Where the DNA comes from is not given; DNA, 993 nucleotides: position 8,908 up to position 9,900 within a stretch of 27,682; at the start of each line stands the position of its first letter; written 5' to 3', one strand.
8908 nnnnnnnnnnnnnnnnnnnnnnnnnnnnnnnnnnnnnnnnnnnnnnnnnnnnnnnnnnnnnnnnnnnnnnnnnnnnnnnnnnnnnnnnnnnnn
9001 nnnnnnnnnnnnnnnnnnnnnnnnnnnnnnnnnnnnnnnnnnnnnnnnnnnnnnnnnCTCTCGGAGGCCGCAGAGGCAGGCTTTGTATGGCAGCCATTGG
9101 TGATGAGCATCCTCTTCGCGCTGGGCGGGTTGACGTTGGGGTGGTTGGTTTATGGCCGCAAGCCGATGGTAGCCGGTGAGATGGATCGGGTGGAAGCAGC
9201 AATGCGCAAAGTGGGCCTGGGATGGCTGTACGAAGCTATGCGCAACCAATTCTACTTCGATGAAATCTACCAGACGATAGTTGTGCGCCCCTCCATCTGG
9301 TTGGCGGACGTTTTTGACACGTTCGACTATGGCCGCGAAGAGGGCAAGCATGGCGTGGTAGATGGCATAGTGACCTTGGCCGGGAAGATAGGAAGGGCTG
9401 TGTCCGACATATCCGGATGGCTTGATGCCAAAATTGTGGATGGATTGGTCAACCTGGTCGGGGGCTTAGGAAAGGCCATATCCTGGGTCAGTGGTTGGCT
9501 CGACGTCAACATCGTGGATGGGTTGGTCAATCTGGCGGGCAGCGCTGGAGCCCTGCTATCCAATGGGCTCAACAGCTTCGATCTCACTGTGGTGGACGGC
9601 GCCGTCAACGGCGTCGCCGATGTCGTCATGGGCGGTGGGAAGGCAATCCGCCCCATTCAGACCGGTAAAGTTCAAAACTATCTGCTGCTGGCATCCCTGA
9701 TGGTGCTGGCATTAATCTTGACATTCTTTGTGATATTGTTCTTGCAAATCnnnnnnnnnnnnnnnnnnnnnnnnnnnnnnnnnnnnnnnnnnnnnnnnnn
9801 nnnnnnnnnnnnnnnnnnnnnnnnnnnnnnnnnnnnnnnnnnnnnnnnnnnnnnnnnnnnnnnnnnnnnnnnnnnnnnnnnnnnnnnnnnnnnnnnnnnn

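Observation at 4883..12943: Complex I operon cleanly lacking the whole quinone/Fe-S module (nuoB, C, D, I) and nuoEFG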

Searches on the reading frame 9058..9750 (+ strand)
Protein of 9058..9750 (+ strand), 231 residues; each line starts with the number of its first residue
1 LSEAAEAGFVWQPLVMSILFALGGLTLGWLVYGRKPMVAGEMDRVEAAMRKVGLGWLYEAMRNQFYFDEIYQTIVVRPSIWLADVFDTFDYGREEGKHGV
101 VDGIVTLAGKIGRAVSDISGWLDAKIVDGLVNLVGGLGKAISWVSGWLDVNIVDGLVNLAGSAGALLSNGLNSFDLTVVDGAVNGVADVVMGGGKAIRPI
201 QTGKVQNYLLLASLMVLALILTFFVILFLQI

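Call 85: predict_structure(protein=window:9058-9750:+)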
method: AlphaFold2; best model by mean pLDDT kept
length: 231 residues; sequences in the alignment: 1
mean_pLDDT: 39.8   pTM: 0.22
mean pLDDT of the five models: 39.8, 39.6, 39.0, 38.0, 36.8
residues with pLDDT >= 90: 0; 70-90: 0; 50-70: 9; < 50: 222
segments of 3 or more residues with pLDDT < 50: 1-24, 26-38, 40-42, 48-55, 60-201, 203-218, 220-231
pLDDT, mean of each block of 10 residues (from residue 1): 34 40 43 41 48 45 41 34 35 37 41 37 36 39 35 44 40 38 42 35 42 47 39 30
secondary structure, 60 per line:
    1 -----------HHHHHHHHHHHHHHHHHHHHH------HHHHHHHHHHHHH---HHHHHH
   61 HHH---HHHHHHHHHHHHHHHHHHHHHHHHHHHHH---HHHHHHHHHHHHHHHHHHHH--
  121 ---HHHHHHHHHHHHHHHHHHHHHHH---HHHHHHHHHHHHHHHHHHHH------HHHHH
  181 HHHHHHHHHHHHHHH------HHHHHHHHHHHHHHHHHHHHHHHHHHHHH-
elements in order: H12-32 H39-51 H55-63 H67-95 H99-118 H124-146 H150-169 H176-195 H202-230
